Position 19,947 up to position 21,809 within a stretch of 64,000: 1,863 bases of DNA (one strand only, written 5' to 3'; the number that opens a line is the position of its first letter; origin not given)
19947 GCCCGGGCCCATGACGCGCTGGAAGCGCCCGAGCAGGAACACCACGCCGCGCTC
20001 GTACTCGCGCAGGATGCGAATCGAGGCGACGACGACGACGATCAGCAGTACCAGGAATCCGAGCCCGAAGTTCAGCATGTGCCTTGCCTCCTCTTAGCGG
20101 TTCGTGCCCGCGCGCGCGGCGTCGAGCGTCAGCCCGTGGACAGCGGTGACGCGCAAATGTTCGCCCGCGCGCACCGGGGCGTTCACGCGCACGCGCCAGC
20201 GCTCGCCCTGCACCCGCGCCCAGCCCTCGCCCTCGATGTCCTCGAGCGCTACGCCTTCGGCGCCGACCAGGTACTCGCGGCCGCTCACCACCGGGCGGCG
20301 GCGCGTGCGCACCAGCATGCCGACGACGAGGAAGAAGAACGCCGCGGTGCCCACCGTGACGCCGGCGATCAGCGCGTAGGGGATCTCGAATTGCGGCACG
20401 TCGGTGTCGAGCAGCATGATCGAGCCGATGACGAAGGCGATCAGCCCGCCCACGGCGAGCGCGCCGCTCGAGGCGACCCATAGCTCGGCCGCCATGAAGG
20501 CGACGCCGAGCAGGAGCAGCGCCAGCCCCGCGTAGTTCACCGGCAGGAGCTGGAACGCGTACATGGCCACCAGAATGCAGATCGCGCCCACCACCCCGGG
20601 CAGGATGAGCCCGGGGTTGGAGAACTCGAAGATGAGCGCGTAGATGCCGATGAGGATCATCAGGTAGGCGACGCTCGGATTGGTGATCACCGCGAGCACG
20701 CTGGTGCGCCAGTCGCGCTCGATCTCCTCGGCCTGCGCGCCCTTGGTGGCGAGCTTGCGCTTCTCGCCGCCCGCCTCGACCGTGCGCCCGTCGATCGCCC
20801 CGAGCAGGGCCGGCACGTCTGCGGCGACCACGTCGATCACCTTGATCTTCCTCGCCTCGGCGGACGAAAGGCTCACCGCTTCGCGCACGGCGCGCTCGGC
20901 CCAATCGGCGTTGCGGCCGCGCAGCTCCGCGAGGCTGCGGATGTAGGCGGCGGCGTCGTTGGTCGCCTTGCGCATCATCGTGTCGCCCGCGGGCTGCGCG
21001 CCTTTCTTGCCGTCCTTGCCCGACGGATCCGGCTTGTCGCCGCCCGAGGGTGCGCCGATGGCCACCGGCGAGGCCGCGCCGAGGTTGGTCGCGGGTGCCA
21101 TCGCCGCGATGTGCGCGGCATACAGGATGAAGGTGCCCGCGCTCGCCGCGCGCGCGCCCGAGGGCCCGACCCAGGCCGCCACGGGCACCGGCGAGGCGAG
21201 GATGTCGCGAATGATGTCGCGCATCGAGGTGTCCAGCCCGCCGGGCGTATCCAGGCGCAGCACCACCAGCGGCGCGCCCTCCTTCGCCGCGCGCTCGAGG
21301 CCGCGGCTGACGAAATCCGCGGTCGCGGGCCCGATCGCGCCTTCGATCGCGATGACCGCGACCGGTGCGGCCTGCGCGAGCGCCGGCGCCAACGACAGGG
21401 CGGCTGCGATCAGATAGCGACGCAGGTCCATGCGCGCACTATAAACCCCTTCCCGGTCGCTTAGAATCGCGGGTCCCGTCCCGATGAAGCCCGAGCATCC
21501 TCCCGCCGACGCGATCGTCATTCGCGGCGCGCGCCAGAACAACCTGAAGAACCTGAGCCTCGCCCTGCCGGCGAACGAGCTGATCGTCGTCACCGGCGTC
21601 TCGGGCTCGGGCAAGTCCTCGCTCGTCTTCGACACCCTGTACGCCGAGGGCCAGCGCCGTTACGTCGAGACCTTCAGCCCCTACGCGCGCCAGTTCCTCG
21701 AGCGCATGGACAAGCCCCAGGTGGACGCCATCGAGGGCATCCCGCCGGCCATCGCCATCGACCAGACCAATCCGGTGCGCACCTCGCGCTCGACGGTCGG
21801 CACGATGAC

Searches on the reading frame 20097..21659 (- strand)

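Call 99: search_protein_families(library=pfam, proteins=[window:20097-21659:-], max_evalue=0.00001)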
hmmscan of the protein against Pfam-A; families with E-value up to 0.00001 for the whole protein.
window:20097-21659:- (521 aa): 3 families
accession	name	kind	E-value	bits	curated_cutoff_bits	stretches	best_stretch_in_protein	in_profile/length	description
PF24961.1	NfeD_membrane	-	5.8e-25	88.1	26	1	330-445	2-118/119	NfeD integral membrane domain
PF25145.1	NfeD1b_N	-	8.4e-15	55.3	40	1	100-200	2-99/189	NfeD1b, N-terminal domain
PF01957.25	NfeD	-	1.6e-12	47.8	29.1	1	462-512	2-53/57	NfeD-like C-terminal, partner-binding domain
